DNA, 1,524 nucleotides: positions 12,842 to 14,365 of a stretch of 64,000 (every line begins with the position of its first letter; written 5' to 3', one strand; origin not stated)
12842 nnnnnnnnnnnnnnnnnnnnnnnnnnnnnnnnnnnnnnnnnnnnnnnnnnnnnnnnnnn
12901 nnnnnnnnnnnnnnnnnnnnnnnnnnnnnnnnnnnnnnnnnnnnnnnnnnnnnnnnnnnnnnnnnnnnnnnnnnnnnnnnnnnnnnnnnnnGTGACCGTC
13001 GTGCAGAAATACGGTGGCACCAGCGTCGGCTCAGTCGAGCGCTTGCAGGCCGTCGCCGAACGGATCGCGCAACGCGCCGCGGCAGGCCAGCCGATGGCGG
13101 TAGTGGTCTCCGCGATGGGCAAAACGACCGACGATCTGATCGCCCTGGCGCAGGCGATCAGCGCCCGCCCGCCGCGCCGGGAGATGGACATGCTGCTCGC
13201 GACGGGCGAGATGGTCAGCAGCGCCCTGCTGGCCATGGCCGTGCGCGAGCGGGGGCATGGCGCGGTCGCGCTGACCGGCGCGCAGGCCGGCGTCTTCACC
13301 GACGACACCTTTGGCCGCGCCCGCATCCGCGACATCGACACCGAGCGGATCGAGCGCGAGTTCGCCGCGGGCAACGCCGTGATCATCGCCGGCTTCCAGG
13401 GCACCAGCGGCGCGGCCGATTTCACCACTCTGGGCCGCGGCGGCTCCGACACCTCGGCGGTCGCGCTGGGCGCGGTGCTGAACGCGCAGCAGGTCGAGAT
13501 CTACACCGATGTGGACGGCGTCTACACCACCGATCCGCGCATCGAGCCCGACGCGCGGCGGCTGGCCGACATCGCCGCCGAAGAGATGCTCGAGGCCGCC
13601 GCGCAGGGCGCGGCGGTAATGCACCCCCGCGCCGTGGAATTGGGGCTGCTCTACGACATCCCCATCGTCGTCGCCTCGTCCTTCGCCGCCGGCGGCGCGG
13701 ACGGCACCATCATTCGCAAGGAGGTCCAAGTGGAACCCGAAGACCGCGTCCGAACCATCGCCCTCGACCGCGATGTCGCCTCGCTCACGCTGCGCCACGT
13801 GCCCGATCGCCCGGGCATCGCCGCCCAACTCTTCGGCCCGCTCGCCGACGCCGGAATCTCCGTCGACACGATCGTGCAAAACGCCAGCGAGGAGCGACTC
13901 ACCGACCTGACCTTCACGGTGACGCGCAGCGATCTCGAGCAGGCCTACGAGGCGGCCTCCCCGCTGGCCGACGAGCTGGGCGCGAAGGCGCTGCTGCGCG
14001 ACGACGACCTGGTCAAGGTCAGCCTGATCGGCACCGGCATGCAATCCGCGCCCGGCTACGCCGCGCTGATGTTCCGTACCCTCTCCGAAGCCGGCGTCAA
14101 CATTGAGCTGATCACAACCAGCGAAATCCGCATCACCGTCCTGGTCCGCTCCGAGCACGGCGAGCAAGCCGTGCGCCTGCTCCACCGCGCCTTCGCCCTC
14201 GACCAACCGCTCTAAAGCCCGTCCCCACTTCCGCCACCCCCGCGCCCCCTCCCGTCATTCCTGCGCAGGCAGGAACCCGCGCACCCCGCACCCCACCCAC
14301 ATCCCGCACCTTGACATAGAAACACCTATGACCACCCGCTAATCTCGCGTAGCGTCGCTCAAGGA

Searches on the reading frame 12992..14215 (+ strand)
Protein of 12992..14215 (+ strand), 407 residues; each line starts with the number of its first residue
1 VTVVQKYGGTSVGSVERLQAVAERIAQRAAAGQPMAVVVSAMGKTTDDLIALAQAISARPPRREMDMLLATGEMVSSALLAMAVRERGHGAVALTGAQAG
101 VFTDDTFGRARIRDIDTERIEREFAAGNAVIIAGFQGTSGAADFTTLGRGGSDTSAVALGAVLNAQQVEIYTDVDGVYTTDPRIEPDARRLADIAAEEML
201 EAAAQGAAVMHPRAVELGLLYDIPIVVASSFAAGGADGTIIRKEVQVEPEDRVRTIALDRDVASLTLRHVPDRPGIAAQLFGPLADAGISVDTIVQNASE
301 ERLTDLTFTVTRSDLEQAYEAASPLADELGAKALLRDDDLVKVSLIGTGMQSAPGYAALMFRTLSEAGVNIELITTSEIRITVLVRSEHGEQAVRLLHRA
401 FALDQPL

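Call 58: search_protein_families(library=pfam, proteins=[window:12992-14215:+], max_evalue=0.0001)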
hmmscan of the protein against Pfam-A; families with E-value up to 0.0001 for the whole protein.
window:12992-14215:+ (407 aa): 4 families
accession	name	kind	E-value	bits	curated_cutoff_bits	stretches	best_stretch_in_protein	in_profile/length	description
PF00696.33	AA_kinase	-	9.7e-49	166.6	24.9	1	1-229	1-234/234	Amino acid kinase family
PF22468.2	ACT_9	-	7.1e-33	112.6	27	2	343-401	1-61/61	ACT domain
PF13840.12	ACT_7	-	2.4e-20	72.6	27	1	337-399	3-65/65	ACT domain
PF01842.31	ACT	-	8.6e-19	67.4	27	1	267-321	3-60/66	ACT domain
